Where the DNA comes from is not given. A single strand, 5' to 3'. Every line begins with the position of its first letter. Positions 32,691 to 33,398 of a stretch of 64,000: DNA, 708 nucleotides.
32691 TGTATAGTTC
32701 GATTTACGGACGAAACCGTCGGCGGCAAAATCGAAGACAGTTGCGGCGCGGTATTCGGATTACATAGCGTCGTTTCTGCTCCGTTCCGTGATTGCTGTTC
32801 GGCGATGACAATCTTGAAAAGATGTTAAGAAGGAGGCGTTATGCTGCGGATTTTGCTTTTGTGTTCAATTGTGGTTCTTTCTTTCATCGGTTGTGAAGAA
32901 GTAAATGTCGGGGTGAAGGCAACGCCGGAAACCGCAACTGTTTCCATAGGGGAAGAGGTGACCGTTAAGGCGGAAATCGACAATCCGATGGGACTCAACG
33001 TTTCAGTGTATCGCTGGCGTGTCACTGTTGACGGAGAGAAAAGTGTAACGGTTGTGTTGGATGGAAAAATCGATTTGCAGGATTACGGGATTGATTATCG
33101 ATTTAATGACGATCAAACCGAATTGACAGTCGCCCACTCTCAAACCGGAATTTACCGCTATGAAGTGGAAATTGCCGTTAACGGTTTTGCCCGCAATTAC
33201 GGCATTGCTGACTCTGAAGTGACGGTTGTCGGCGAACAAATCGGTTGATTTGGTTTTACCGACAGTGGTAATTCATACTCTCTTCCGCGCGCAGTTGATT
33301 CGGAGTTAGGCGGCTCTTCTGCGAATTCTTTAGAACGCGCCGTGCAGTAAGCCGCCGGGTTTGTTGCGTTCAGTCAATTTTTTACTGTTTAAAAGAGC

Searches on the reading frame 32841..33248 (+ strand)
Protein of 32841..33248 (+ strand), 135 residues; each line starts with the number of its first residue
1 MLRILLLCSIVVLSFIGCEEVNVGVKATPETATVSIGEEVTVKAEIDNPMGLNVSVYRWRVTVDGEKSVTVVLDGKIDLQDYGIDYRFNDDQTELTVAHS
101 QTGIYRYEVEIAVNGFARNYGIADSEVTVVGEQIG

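Call 4: search_protein_families(library=pfam, proteins=[window:32841-33248:+])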
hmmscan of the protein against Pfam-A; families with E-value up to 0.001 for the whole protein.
window:32841-33248:+ (135 aa): 0 families

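Call 5: search_protein_families(library=ncbifam, proteins=[window:32841-33248:+])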
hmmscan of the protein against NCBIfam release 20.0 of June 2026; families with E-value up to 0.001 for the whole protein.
window:32841-33248:+ (135 aa): 0 families

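Call 7: find_encoding_contigs(protein=window:32841-33248:+, flank=3000, max_places=10)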
Protein window:32841-33248:+ (135 aa): 23 contigs read that carry it; 6 places shown.
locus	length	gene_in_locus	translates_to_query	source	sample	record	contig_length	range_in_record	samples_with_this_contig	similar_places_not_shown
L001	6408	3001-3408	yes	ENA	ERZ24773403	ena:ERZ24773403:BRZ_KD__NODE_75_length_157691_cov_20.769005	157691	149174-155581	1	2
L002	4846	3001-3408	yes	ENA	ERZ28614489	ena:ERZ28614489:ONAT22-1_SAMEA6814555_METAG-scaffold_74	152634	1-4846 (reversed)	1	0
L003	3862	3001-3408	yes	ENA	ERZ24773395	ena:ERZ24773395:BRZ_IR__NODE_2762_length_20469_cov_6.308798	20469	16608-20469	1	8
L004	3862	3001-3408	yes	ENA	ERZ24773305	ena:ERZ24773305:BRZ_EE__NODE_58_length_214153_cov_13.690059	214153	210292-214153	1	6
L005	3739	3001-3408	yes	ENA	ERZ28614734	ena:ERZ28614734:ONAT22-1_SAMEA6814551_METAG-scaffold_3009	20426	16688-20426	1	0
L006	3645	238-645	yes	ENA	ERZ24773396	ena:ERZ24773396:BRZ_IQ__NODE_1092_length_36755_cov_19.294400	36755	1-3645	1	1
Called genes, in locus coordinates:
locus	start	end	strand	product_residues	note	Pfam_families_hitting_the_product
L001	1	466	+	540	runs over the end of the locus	PF03415:Peptidase_C11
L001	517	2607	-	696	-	PF00009:GTP_EFTU, PF01926:MMR_HSR1 (weak), PF22042:EF-G_D2 (weak), PF14492:EFG_III, PF03764:EFG_IV, PF00679:EFG_C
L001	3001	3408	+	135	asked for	-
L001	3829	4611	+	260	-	PF12784:PDDEXK_2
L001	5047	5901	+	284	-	-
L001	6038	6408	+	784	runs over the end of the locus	PF00884:Sulfatase, PF01663:Phosphodiest, PF16347:SGSH_C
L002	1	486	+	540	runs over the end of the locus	PF03415:Peptidase_C11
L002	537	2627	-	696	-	PF00009:GTP_EFTU, PF01926:MMR_HSR1 (weak), PF22042:EF-G_D2 (weak), PF14492:EFG_III, PF03764:EFG_IV, PF00679:EFG_C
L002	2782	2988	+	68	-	-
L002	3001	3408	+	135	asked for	-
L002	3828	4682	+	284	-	PF12784:PDDEXK_2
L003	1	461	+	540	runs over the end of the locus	PF03415:Peptidase_C11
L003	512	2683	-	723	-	PF00005:ABC_tran (faint), PF00009:GTP_EFTU, PF01926:MMR_HSR1 (weak), PF22042:EF-G_D2 (weak), PF14492:EFG_III, PF03764:EFG_IV, PF00679:EFG_C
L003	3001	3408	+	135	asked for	-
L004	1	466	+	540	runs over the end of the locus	PF03415:Peptidase_C11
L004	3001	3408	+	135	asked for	-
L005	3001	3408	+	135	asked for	-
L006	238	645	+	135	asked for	-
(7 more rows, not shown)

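Call 12: find_homologous_proteins(query=window:32841-33248:+)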
Query window:32841-33248:+ (135 aa): 2 proteins with E <= 0.001 among 38 candidates.
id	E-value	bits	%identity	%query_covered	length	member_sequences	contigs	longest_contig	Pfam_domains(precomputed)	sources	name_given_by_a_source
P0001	2.8e-78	278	97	100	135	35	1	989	-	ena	-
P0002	1.1e-37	147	87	64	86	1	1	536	-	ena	-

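Call 13: list_cluster_members(proteins=[window:32841-33248:+, window:30362-32452:-, window:33663-34451:+])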
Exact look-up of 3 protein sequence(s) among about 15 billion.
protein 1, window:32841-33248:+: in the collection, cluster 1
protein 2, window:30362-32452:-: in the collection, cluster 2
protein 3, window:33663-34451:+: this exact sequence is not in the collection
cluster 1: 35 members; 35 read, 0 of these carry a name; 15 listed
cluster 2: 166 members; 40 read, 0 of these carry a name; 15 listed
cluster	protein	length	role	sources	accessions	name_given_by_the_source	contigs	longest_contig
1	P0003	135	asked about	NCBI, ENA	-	-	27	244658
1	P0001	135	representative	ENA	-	-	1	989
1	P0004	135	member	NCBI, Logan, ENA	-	-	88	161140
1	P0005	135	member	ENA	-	-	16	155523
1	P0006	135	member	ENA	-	-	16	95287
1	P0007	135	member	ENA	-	-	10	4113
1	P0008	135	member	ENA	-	-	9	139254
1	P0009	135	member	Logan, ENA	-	-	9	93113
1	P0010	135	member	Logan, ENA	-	-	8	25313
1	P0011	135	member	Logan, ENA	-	-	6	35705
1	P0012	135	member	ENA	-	-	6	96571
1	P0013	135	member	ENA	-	-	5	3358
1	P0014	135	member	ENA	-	-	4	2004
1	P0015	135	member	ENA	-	-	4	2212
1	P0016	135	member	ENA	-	-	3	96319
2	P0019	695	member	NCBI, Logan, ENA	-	-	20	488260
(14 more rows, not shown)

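Call 14: find_encoding_contigs(protein=P0004, flank=3000, max_places=10)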
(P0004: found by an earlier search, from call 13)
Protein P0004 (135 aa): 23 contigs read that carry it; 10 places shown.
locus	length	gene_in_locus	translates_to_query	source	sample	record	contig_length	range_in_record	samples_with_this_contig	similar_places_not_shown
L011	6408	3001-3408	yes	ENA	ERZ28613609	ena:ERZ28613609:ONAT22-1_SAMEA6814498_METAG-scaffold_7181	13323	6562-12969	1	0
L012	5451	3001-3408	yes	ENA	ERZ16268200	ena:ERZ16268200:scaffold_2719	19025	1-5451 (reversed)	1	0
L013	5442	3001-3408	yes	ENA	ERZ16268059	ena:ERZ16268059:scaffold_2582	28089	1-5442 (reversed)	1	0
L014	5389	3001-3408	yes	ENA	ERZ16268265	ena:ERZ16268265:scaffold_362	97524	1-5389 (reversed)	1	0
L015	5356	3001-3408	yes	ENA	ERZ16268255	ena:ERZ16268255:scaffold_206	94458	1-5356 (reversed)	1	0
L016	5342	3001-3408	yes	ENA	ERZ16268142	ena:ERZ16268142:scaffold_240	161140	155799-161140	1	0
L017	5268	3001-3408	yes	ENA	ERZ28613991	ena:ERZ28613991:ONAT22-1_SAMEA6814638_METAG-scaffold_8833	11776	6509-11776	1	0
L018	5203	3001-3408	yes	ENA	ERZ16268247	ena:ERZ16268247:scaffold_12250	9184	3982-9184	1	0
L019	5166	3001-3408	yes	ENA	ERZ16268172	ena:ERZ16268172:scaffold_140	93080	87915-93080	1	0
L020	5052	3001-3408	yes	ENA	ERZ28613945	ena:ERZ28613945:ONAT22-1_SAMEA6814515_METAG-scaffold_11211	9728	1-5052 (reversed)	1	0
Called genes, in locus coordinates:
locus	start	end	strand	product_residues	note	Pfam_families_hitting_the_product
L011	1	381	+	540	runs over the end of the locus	PF03415:Peptidase_C11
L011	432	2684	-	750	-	PF00005:ABC_tran (faint), PF00009:GTP_EFTU, PF01926:MMR_HSR1 (weak), PF22042:EF-G_D2 (weak), PF14492:EFG_III, PF03764:EFG_IV, PF00679:EFG_C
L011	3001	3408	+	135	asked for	-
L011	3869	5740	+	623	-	PF02518:HATPase_c (weak), PF13589:HATPase_c_3, PF00183:HSP90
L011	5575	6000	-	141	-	-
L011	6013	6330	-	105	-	PF00893:Multi_Drug_Res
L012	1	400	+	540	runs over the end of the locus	PF03415:Peptidase_C11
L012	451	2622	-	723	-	PF00005:ABC_tran (faint), PF00009:GTP_EFTU, PF01926:MMR_HSR1 (weak), PF22042:EF-G_D2 (weak), PF14492:EFG_III, PF03764:EFG_IV, PF00679:EFG_C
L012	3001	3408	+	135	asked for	-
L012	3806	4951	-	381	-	PF04015:DUF362, PF12797:Fer4_2 (faint), PF12837:Fer4_6 (faint), PF12838:Fer4_7, PF13237:Fer4_10 (weak), PF14697:Fer4_21 (weak)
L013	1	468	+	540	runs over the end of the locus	PF03415:Peptidase_C11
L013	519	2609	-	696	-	PF00009:GTP_EFTU, PF01926:MMR_HSR1 (weak), PF22042:EF-G_D2 (weak), PF14492:EFG_III, PF03764:EFG_IV, PF00679:EFG_C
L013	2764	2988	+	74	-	-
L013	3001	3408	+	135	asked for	-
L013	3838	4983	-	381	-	PF04015:DUF362, PF12797:Fer4_2 (faint), PF12837:Fer4_6 (faint), PF12838:Fer4_7, PF13237:Fer4_10 (weak), PF14697:Fer4_21 (weak)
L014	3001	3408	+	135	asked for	-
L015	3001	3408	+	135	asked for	-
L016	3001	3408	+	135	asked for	-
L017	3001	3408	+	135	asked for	-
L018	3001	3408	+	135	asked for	-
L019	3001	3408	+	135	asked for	-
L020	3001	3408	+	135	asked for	-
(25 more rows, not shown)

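Call 15: find_encoding_contigs(protein=P0001, flank=3000, max_places=10)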
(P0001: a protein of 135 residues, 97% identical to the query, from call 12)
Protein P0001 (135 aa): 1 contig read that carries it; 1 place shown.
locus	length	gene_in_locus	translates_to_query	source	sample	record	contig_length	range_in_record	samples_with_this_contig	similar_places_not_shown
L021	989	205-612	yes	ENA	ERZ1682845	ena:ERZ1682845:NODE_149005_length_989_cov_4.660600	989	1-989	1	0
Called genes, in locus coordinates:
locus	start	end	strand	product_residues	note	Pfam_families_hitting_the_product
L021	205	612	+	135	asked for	-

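Call 22: find_encoding_contigs(protein=P0019, flank=4000, max_places=8)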
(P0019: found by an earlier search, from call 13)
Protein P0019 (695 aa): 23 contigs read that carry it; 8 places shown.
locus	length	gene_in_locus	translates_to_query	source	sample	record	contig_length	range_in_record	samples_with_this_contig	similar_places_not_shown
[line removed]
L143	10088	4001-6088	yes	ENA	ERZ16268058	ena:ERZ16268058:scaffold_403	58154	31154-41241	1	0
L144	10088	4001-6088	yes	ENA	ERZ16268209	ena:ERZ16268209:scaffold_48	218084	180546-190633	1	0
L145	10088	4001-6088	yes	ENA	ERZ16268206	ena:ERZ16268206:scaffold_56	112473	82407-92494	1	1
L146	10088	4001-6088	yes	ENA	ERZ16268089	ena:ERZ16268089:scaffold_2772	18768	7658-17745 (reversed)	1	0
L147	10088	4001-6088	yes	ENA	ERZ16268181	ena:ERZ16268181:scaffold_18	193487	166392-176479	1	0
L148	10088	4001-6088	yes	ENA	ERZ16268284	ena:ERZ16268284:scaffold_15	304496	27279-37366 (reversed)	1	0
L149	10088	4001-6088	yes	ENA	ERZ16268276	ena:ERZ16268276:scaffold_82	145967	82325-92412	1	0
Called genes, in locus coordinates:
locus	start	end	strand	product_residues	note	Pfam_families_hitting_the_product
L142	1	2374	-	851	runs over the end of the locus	PF02743:dCache_1, PF00512:HisKA, PF02518:HATPase_c, PF00072:Response_reg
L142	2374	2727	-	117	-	PF01627:Hpt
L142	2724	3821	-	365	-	PF00072:Response_reg, PF13487:HD_5, PF01966:HD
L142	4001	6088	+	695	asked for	PF00009:GTP_EFTU, PF01926:MMR_HSR1 (weak), PF22042:EF-G_D2, PF14492:EFG_III, PF03764:EFG_IV, PF00679:EFG_C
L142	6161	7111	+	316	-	PF13306:LRR_5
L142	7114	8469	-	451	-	PF10396:TrmE_N, PF12631:MnmE_helical, PF01926:MMR_HSR1, PF02421:FeoB_N (weak), PF00350:Dynamin_N (faint)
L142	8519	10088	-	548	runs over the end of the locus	PF00485:PRK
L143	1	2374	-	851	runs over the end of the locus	PF02743:dCache_1, PF00512:HisKA, PF02518:HATPase_c, PF00072:Response_reg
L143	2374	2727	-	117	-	PF01627:Hpt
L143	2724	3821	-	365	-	PF00072:Response_reg, PF13487:HD_5, PF01966:HD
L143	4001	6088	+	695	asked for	PF00009:GTP_EFTU, PF01926:MMR_HSR1 (weak), PF22042:EF-G_D2, PF14492:EFG_III, PF03764:EFG_IV, PF00679:EFG_C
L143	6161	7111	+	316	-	PF13306:LRR_5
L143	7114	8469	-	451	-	PF10396:TrmE_N, PF12631:MnmE_helical, PF01926:MMR_HSR1, PF02421:FeoB_N (weak), PF00350:Dynamin_N (faint)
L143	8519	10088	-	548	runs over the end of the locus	PF00485:PRK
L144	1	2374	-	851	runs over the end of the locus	PF02743:dCache_1, PF00512:HisKA, PF02518:HATPase_c, PF00072:Response_reg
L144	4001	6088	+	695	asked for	PF00009:GTP_EFTU, PF01926:MMR_HSR1 (weak), PF22042:EF-G_D2, PF14492:EFG_III, PF03764:EFG_IV, PF00679:EFG_C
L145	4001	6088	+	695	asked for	PF00009:GTP_EFTU, PF01926:MMR_HSR1 (weak), PF22042:EF-G_D2, PF14492:EFG_III, PF03764:EFG_IV, PF00679:EFG_C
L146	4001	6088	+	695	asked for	PF00009:GTP_EFTU, PF01926:MMR_HSR1 (weak), PF22042:EF-G_D2, PF14492:EFG_III, PF03764:EFG_IV, PF00679:EFG_C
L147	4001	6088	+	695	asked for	PF00009:GTP_EFTU, PF01926:MMR_HSR1 (weak), PF22042:EF-G_D2, PF14492:EFG_III, PF03764:EFG_IV, PF00679:EFG_C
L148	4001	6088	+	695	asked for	PF00009:GTP_EFTU, PF01926:MMR_HSR1 (weak), PF22042:EF-G_D2, PF14492:EFG_III, PF03764:EFG_IV, PF00679:EFG_C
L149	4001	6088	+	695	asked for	PF00009:GTP_EFTU, PF01926:MMR_HSR1 (weak), PF22042:EF-G_D2, PF14492:EFG_III, PF03764:EFG_IV, PF00679:EFG_C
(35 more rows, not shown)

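Call 41: find_encoding_contigs(protein=P0005, flank=1500, max_places=10)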
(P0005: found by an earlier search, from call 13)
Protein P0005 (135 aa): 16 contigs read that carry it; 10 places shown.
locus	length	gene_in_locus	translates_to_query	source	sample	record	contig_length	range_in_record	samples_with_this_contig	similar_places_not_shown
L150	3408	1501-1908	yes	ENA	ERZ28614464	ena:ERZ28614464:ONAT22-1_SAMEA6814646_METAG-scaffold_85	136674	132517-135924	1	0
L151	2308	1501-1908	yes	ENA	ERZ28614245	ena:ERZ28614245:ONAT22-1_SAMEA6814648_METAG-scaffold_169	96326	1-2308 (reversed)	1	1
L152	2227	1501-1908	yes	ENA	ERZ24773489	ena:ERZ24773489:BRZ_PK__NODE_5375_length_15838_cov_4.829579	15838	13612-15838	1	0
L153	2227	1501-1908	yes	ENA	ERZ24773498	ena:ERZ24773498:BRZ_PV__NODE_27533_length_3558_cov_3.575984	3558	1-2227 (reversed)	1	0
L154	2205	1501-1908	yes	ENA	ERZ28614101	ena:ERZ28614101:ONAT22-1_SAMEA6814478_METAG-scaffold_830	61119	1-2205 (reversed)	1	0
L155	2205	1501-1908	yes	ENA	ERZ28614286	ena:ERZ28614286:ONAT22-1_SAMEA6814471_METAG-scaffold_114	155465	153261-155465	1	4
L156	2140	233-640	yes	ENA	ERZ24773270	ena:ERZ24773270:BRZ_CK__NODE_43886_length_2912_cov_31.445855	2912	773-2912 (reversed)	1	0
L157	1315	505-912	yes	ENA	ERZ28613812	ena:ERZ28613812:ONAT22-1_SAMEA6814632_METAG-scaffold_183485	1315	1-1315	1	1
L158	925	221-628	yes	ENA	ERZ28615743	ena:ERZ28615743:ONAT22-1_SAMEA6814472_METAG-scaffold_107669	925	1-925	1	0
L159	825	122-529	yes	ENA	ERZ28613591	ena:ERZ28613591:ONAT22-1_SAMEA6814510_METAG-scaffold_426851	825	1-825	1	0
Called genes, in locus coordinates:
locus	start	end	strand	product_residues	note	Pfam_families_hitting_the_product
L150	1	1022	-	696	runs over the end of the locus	PF00009:GTP_EFTU, PF01926:MMR_HSR1 (weak), PF22042:EF-G_D2 (weak), PF14492:EFG_III, PF03764:EFG_IV, PF00679:EFG_C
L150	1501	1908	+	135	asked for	-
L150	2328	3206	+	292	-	PF12784:PDDEXK_2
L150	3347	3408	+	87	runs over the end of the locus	-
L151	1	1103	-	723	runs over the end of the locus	PF00005:ABC_tran (faint), PF00009:GTP_EFTU, PF01926:MMR_HSR1 (weak), PF22042:EF-G_D2 (weak), PF14492:EFG_III, PF03764:EFG_IV, PF00679:EFG_C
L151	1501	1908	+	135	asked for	-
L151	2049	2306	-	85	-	?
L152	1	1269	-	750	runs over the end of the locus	PF00005:ABC_tran (faint), PF00009:GTP_EFTU, PF01926:MMR_HSR1 (weak), PF22042:EF-G_D2 (weak), PF14492:EFG_III, PF03764:EFG_IV, PF00679:EFG_C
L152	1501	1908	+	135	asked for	-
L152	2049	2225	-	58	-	?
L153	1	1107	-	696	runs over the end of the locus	PF00009:GTP_EFTU, PF01926:MMR_HSR1 (weak), PF22042:EF-G_D2 (weak), PF14492:EFG_III, PF03764:EFG_IV, PF00679:EFG_C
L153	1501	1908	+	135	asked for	-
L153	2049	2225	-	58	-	?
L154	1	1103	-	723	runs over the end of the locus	PF00005:ABC_tran (faint), PF00009:GTP_EFTU, PF01926:MMR_HSR1 (weak), PF22042:EF-G_D2 (weak), PF14492:EFG_III, PF03764:EFG_IV, PF00679:EFG_C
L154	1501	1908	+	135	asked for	-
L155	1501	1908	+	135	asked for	-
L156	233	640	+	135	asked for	-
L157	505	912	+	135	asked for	-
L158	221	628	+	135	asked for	-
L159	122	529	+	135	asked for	-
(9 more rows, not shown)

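Call 42: find_encoding_contigs(protein=P0006, flank=1500, max_places=10)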
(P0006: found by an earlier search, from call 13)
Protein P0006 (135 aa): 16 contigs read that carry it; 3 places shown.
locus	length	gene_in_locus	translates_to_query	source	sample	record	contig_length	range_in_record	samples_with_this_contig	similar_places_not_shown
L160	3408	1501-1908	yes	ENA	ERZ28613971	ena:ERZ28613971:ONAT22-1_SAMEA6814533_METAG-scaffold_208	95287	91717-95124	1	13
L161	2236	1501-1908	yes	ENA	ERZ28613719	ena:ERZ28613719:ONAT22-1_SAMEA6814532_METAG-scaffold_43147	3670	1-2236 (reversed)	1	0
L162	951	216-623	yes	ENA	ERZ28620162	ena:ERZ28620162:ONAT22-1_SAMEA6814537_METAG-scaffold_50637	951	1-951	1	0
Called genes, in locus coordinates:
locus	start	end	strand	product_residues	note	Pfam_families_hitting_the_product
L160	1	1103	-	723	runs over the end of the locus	PF00005:ABC_tran (faint), PF00009:GTP_EFTU, PF01926:MMR_HSR1 (weak), PF22042:EF-G_D2 (weak), PF14492:EFG_III, PF03764:EFG_IV, PF00679:EFG_C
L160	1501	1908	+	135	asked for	-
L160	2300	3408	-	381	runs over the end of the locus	PF04015:DUF362, PF12797:Fer4_2 (faint), PF12837:Fer4_6 (faint), PF12838:Fer4_7, PF13237:Fer4_10 (weak), PF14697:Fer4_21 (weak)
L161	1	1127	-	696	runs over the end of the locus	PF00009:GTP_EFTU, PF01926:MMR_HSR1 (weak), PF22042:EF-G_D2 (weak), PF14492:EFG_III, PF03764:EFG_IV, PF00679:EFG_C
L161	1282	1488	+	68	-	-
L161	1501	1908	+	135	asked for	-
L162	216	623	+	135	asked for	-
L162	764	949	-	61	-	?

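Call 45: predict_structure(protein=window:32841-33245:+)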
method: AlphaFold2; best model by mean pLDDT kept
length: 135 residues; sequences in the alignment: 1
mean_pLDDT: 65.2   pTM: 0.58
mean pLDDT of the five models: 65.2, 51.2, 47.9, 42.3, 38.5
residues with pLDDT >= 90: 3; 70-90: 61; 50-70: 32; < 50: 39
segments of 3 or more residues with pLDDT < 50: 5-9, 13-20, 75-78, 116-135
pLDDT, mean of each block of 10 residues (from residue 1): 48 48 78 88 80 75 77 53 66 80 87 51 32 35
secondary structure, 60 per line:
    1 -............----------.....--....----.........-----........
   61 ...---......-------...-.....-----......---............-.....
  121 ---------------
elements in order: H2-13 E24-28 E31-34 E39-47 E53-63 E67-72 E84-88 E94-99 E103-114 H116-120

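Call 51: fold_search(model_id=the predicted structure, library=pdb)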
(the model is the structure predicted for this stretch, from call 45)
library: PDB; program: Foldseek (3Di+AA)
matches with E <= 10: 1917; with E <= 0.001: 1
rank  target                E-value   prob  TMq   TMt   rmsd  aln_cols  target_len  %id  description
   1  8kad_B                5.2e-04  1.00  0.40  0.46   4.7       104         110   18  Crystal structure of an antibody light chain tetramer with 3D domain swapping (released 2023-12-27)
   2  5imm_A                2.9e-03  1.00  0.40  0.44   7.0       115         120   16  Nanobody targeting mouse Vsig4 in Spacegroup P212121 (released 2017-01-11)
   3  8kad_A                3.2e-03  1.00  0.40  0.46   4.7       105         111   18  Crystal structure of an antibody light chain tetramer with 3D domain swapping (released 2023-12-27)
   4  8w86_F                4.5e-03  0.99  0.38  0.45   5.1       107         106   14  HLA-DQ2.5-B/C hordein peptide in complex with DQN0385AE02 (released 2023-11-08)
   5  9o55_L                4.8e-03  0.99  0.36  0.42   5.6       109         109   12  Structure of a synthetic antibody (RM010) in complex with a class I MHC presenting a hapten-peptide conjugate (released 2025-07-23)
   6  8deq_L                5.6e-03  0.99  0.38  0.45   5.3       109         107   12  Cryo-EM local refinement of antibody SKV09 in complex with VEEV alphavirus spike glycoprotein (released 2023-06-28)
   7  2pnd                  7.9e-03  0.99  0.40  0.44   6.5       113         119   16  Structure or murine CRIg (released 2007-05-01)
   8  6vug_C                7.9e-03  0.99  0.33  0.38   5.2        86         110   13  Diabody bound to a Reverse Transcriptase Aptamer Complex (released 2021-02-17)
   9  6pzz_E                8.8e-03  0.98  0.34  0.40   5.6       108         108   11  CryoEM derived model of NA-80 Fab in complex with N9 Shanghai2 (released 2019-12-04)
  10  8g5b_N                9.8e-03  0.98  0.36  0.44   5.6       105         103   15  Influenza A H3N2 X-31 Hemagglutinin in complex with FL-1061 (released 2024-02-21)
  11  1bqh_I                1.0e-02  0.99  0.38  0.41   4.9       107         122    9  MURINE CD8AA ECTODOMAIN FRAGMENT IN COMPLEX WITH H-2KB/VSV8 (released 1998-08-19)
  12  8e6j_I                1.0e-02  0.99  0.37  0.44   4.8        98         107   15  3H03 Fab in complex with influenza virus neuraminidase from A/Brevig Mission/1/1918 (H1N1) (released 2023-08-09)
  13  8tmb_L                1.1e-02  0.97  0.32  0.38   5.3        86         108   14  Cryo-EM structure of CorA in complex with conformation-specific synthetic antibody C12 and 20 mM MgCl2, State MG20-1 (released 2025-02-12)
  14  8tmh_L                1.1e-02  0.97  0.35  0.41   5.4       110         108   12  Cryo-EM structure of CorA in complex with conformation-specific synthetic antibody C18 and 100 uM MgCl2, State MG0.1-2 (released 2025-02-12)
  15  9ezw_E                1.2e-02  0.98  0.38  0.40   7.2       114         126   13  Structure of the single-domain antibody VHH_h3 in complex with human Vsig4 (released 2025-10-29)
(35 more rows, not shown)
